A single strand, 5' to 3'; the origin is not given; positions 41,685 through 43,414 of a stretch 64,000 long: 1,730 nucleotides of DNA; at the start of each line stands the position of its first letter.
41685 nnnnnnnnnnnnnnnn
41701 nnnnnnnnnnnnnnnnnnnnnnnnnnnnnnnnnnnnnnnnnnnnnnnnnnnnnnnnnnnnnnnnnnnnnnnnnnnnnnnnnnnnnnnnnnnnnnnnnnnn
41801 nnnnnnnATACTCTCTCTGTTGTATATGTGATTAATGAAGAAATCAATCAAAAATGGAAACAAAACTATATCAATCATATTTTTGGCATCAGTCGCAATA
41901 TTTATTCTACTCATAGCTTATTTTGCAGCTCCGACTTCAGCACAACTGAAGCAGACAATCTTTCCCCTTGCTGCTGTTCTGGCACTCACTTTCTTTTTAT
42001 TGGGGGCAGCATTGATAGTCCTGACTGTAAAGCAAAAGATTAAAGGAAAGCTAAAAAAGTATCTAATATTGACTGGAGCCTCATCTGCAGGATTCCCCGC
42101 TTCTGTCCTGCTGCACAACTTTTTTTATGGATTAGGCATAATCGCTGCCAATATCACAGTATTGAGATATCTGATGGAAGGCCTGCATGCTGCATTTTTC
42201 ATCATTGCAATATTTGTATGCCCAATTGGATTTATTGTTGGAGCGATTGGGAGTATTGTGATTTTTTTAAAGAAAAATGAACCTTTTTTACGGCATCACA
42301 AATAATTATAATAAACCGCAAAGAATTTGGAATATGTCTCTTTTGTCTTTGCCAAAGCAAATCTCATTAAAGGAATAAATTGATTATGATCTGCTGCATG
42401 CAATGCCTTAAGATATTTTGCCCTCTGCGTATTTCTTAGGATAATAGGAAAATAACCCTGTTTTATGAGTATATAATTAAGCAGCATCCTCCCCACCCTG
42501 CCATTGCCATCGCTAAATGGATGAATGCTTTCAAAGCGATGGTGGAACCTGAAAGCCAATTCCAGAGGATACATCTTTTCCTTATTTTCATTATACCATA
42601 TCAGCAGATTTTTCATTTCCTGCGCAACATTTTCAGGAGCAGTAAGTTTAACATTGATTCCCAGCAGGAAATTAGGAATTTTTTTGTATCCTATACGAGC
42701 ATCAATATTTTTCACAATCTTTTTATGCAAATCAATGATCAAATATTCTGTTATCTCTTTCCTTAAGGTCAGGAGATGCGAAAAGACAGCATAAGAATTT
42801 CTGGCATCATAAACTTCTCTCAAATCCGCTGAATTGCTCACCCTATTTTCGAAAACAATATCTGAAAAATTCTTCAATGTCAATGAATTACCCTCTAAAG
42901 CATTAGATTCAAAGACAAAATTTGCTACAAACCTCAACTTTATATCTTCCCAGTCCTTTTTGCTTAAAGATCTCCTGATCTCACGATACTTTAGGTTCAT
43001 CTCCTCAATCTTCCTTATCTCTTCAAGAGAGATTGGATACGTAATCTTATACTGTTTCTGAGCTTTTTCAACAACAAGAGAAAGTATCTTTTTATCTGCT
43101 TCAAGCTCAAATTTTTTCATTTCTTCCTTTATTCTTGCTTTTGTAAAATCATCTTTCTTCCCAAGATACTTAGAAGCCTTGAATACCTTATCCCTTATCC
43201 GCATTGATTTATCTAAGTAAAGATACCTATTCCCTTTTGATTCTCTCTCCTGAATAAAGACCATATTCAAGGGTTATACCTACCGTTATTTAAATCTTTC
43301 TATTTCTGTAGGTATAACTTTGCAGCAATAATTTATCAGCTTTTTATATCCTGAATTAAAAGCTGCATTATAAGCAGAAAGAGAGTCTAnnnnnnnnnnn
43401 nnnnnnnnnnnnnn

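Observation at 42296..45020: Two class-II Fic genes flank a RelE toxin-antitoxin pair, each behind an inverted-repeat-bracketed TATA promoter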

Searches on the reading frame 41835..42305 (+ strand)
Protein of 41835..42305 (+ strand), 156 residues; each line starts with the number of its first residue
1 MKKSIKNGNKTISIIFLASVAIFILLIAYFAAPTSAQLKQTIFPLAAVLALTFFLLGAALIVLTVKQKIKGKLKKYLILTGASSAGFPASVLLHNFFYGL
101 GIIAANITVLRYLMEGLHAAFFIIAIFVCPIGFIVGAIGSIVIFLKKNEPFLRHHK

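Call 5: search_protein_families(library=pfam, proteins=[window:41835-42305:+], max_evalue=0.1)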
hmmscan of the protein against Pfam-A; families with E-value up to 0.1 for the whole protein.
window:41835-42305:+ (156 aa): 0 families

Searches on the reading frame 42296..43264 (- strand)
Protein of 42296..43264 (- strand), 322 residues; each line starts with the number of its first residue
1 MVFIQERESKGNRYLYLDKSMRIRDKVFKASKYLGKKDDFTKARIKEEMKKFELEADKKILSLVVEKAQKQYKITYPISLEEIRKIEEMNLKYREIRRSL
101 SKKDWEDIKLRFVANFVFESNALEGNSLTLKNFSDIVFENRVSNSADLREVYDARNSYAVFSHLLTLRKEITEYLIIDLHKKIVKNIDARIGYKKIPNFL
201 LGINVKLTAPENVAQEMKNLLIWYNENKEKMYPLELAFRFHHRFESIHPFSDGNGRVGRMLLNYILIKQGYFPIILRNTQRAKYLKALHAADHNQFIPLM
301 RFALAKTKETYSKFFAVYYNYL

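Call 5: search_protein_families(library=pfam, proteins=[window:42296-43264:-], max_evalue=0.1)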
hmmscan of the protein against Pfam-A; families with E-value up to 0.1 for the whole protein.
window:42296-43264:- (322 aa): 1 family
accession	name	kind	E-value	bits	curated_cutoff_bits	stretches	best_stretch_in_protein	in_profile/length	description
PF02661.23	Fic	-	5.9e-21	75.6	24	1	171-266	2-93/93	Fic/DOC family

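Call 13: search_protein_families(library=ncbifam, proteins=[window:42296-43264:-], max_evalue=0.1)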
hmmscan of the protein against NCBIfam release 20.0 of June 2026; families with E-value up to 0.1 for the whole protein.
window:42296-43264:- (322 aa): 5 families
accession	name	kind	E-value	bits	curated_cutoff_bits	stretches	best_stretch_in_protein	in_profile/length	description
TIGR02613.1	mob_myst_B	hypoth_equivalog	1.6e-16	60.8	124.4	1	171-303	49-185/186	mobile mystery protein B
NF046030.1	ProtAdlyltaseSoFic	equivalog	5.1e-09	35.5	550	1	223-273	166-220/361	protein adenylyltransferase Fic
NF041381.1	XopAC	subfamily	1.2e-07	30.8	450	1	205-281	344-426/451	XopAC/AvrAC family type III secretion system effector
NF046029.1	ProtAdlyltaseNmFic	equivalog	8.9e-05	22.3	230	1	247-291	96-140/177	protein adenylyltransferase Fic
NF010653.0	PRK14052.1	equivalog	0.064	12.4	364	0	247-267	347-367/387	VopS family T3SS effector adenosine monophosphate-protein transferase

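Call 20: find_homologous_proteins(query=window:42296-43264:-)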
Query window:42296-43264:- (322 aa): 643 proteins with E <= 0.001 among 2441 candidates; the best 120 are listed.
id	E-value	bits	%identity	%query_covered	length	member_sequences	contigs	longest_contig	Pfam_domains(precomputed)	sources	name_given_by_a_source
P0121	5.6e-191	651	93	100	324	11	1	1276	PF02661.24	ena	-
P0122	3.7e-190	649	92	100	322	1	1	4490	PF02661.24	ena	-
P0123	8.5e-182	621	89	100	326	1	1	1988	PF02661.24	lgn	-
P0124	1.5e-175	601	89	100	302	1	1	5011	PF02661.24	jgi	-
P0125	6.0e-146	504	71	100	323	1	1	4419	PF02661.24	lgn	-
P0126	8.1e-146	503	70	100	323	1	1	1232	PF02661.24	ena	-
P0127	8.2e-145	500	70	100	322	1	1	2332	PF02661.24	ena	-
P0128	1.8e-144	499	70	100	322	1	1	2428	PF02661.24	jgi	jgi:Fic family protein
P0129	1.4e-143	496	68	100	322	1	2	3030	PF02661.24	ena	-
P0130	2.0e-143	495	68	100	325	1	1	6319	PF02661.24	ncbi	-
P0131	2.4e-143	495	69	100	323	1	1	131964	PF02661.24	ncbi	-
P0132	2.5e-143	495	70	100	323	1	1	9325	PF02661.24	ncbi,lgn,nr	ncbi:MAG: Fic family protein [Nanoarchaeota archaeon]|nr:Fic family protein [Nanoarchaeota archaeon]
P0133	2.8e-143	495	69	100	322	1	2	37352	PF02661.24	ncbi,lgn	-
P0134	9.5e-143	493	69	100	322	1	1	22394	PF02661.24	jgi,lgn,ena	-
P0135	2.0e-142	492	70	100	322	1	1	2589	PF02661.24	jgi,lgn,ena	-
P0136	2.2e-142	492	68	100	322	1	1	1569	PF02661.24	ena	-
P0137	3.5e-142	491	68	100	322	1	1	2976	PF02661.24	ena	-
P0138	1.4e-141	489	70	100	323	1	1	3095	PF02661.24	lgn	-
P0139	5.3e-141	487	68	100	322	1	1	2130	PF02661.24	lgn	-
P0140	1.4e-140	486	69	100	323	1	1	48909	PF02661.24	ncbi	ncbi:MAG: Fic family protein [Candidatus Woesearchaeota archaeon]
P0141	6.1e-140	484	68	100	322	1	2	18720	PF02661.24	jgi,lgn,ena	-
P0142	1.8e-139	482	67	100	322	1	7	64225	PF02661.24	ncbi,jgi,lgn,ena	-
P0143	2.1e-139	482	69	100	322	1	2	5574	PF02661.24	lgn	-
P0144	2.9e-139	482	67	100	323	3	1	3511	PF02661.24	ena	-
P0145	2.0e-138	479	67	100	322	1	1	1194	PF02661.24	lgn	-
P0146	4.6e-138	478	67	100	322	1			PF02661.24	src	-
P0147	9.7e-138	477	67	100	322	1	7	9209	PF02661.24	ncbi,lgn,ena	ncbi:MAG: Fic family protein [Nanoarchaeota archaeon]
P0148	7.8e-137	474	66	100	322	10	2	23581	PF02661.24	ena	-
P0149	9.4e-137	473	66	100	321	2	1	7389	PF02661.24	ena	-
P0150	1.9e-136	472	66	100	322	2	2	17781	PF02661.24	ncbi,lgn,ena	-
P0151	3.8e-136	471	64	100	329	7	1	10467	PF02661.24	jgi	-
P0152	4.6e-136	471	65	100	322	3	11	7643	PF02661.24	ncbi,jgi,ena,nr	ncbi:MAG: hypothetical protein A3B06_03905 [Candidatus Yonathbacteria bacterium RIFCSPLOWO2_01_FULL_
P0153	7.7e-136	470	65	100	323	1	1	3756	PF02661.24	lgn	-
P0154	9.0e-136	470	64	100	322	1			PF02661.24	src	-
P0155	2.0e-135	469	67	100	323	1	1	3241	PF02661.24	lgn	-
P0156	2.7e-135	469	66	100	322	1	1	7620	PF02661.24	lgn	-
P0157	3.9e-135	468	67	100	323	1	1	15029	PF02661.24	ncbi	ncbi:Fic family protein [Nanoarchaeota archaeon]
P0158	1.0e-134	467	64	100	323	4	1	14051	PF02661.24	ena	-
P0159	1.6e-134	466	67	100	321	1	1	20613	PF02661.24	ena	-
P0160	3.3e-134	465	66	100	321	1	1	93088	PF02661.24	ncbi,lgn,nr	ncbi:Fic family protein [Candidatus Woesearchaeota archaeon]|nr:Fic family protein [Candidatus Woese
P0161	3.8e-134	465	66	100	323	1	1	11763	PF02661.24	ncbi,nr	ncbi:MAG: Fic family protein [Nanoarchaeota archaeon]|nr:Fic family protein [Nanoarchaeota archaeon]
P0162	1.2e-133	463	65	100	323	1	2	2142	PF02661.24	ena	-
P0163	1.3e-133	463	65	100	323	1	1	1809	PF02661.24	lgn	-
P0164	1.3e-133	463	65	100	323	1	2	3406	PF02661.24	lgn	-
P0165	4.6e-133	461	67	100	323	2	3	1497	PF02661.24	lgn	-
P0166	7.6e-133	461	64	100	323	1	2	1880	PF02661.24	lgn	-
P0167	1.2e-132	460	64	100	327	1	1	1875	PF02661.24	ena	-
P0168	2.5e-132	459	64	100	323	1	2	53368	PF02661.24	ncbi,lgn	-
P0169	4.1e-132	458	66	100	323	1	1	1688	PF02661.24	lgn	-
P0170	5.1e-132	458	66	99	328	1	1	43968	PF02661.24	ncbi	-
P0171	1.5e-131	456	61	100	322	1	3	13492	PF02661.24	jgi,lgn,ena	-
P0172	2.5e-131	456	63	100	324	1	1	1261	PF02661.24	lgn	-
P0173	3.2e-131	455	63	100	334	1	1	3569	PF02661.24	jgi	jgi:Fic family protein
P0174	3.7e-131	455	64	100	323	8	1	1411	PF02661.24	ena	-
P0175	6.6e-131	454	63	100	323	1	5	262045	PF02661.24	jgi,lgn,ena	jgi:Fic family protein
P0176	9.6e-131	454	65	100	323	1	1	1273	PF02661.24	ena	-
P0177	1.6e-130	453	65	99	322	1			PF02661.24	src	-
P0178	1.9e-130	453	64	100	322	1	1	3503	PF02661.24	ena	-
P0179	2.5e-130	452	64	100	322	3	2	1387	PF02661.24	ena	-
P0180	2.8e-130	452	64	100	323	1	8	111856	PF02661.24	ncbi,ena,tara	tara:strand:+ start:25588 stop:26559 length:972 start_codon:yes stop_codon:yes gene_type:complete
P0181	2.0e-129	449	62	100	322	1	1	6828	PF02661.24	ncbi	-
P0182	5.6e-129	448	63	100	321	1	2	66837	PF02661.24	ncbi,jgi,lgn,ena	-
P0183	1.3e-128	447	64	100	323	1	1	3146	PF02661.24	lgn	-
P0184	1.7e-128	446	64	100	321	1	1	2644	PF02661.24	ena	-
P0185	5.2e-128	445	63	99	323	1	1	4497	PF02661.24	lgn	-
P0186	5.8e-128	445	61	100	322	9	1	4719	PF02661.24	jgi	-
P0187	4.5e-127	442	62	100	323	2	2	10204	PF02661.24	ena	-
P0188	5.0e-127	441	63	100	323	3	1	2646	PF02661.24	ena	-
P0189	9.6e-127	441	63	99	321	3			PF02661.24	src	-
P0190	3.4e-126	439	62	100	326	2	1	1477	PF02661.24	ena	-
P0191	6.9e-126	438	61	100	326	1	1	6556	PF02661.24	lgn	-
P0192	2.6e-125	436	68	90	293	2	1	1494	PF02661.24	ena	-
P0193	4.0e-125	435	63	100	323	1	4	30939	PF02661.24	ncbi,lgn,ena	-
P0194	8.9e-125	434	60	100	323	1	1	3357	PF02661.24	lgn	-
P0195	3.8e-123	429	61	100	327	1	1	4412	PF02661.24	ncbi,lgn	-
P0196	3.5e-122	426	61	100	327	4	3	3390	PF02661.24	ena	-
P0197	4.9e-121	422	59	100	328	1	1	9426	PF02661.24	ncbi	-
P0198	9.0e-121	421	60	100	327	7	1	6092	PF02661.24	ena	-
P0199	1.5e-120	420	57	100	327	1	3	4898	PF02661.24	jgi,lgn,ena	-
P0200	2.8e-118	413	57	100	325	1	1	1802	PF02661.24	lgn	-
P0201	4.0e-116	406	58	100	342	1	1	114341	PF02661.24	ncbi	-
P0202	1.2e-115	404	58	100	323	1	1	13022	PF02661.24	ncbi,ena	-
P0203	1.8e-114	400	60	100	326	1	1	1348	PF02661.24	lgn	-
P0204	2.5e-114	400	56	100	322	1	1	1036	PF02661.24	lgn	-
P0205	1.1e-110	388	59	97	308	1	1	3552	PF02661.24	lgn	-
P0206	3.7e-108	380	59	97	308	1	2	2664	PF02661.24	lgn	-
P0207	4.0e-106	373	59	98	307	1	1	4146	PF02661.24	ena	-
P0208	1.5e-104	368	57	98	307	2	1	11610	PF02661.24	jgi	jgi:Fic family protein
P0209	5.0e-103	363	55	100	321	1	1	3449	PF02661.24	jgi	jgi:Fic family protein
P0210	3.0e-102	360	55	98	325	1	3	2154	PF02661.24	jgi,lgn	-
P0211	3.6e-102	360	53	100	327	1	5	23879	PF02661.24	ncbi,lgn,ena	ncbi:MAG: Fic family protein [Nanoarchaeota archaeon]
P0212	5.3e-102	359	55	100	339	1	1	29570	PF02661.24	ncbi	ncbi:MAG: Fic family protein [Candidatus Woesearchaeota archaeon]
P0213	2.0e-101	357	55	98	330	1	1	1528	PF02661.24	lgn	-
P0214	5.5e-101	356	54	97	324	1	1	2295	PF02661.24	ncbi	ncbi:MAG: Fic family protein [Candidatus Woesearchaeota archaeon]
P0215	8.6e-101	355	55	98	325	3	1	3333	PF02661.24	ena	-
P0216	9.9e-101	355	52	100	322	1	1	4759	PF02661.24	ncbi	-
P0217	1.2e-100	355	55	97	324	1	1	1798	PF02661.24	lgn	-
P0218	1.2e-100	355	53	97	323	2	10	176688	PF02661.24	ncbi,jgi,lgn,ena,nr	ncbi:Fic family protein [Candidatus Woesearchaeota archaeon]|nr:Fic family protein [Candidatus Woese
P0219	1.9e-100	354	53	98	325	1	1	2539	PF02661.24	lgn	-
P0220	7.2e-100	352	55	98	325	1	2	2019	PF02661.24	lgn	-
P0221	1.5e-99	351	53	100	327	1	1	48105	PF02661.24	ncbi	ncbi:MAG: Fic family protein [Candidatus Woesearchaeota archaeon]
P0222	1.9e-99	351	55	97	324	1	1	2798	PF02661.24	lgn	-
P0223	2.1e-99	351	53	100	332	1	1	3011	PF02661.24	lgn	-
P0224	3.0e-99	350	54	100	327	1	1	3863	PF02661.24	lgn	-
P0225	3.8e-99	350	52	100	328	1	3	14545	PF02661.24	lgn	-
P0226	6.0e-99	349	51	97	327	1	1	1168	PF02661.24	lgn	-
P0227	6.6e-99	349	54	97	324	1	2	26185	PF02661.24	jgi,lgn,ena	-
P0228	9.3e-99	349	52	97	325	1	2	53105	PF02661.24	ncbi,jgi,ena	-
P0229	1.2e-98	348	53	98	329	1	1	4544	PF02661.24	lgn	-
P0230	1.3e-98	348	54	98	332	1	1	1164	PF02661.24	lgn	-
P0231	2.8e-98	347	53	98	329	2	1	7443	PF02661.24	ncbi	-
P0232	4.9e-98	346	54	100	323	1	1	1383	PF02661.24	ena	-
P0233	5.0e-98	346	53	98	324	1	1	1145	PF02661.24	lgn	-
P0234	5.8e-98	346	56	97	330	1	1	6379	PF02661.24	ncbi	ncbi:MAG: Fic family protein [Nanoarchaeota archaeon]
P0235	1.0e-97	345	54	97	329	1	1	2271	PF02661.24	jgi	jgi:Fic family protein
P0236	1.0e-97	345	53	100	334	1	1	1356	PF02661.24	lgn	-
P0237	1.3e-97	345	52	100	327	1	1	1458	PF02661.24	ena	-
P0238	1.7e-97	345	53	97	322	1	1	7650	PF02661.24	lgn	-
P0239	2.8e-97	344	53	100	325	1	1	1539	PF02661.24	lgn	-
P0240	4.0e-97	343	53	98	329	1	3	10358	PF02661.24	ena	-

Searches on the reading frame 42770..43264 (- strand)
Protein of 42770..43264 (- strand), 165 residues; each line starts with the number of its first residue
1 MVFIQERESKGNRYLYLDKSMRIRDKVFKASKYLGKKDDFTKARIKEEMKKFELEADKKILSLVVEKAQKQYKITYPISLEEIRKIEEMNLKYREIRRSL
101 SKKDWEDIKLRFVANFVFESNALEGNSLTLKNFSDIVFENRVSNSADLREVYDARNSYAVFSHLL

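Call 26: find_related_loci(query=A3, collection=metagenome_contigs, flank=2500)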
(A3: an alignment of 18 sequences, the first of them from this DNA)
Query A3 (165 aa) in metagenome_contigs; peptide patterns used: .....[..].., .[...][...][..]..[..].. (x = any residue, [..] = any of these).
252 stretches matched a pattern; 97 encode a relative of the query (tblastn E <= 1e-3); the best 80 are kept; 80 distinct loci.
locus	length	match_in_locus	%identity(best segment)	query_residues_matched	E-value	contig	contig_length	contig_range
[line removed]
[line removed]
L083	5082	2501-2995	67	1-165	2e-70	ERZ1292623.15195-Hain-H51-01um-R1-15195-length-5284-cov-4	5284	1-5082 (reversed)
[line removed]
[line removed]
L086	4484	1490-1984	67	1-165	6e-70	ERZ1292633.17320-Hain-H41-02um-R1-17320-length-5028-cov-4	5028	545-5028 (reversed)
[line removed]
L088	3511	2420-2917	64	1-165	9e-70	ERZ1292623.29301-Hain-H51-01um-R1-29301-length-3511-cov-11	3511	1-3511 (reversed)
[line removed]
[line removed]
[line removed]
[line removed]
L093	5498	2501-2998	61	1-165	3e-67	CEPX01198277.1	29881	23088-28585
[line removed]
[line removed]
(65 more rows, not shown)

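Call 80: find_related_loci(query=A3, collection=viral_contigs, flank=3000)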
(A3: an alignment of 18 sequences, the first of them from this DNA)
Query A3 (165 aa) in viral_contigs; peptide patterns used: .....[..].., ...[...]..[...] (x = any residue, [..] = any of these).
290 stretches matched a pattern, but none encodes a relative of the query by tblastn (E <= 1e-3).
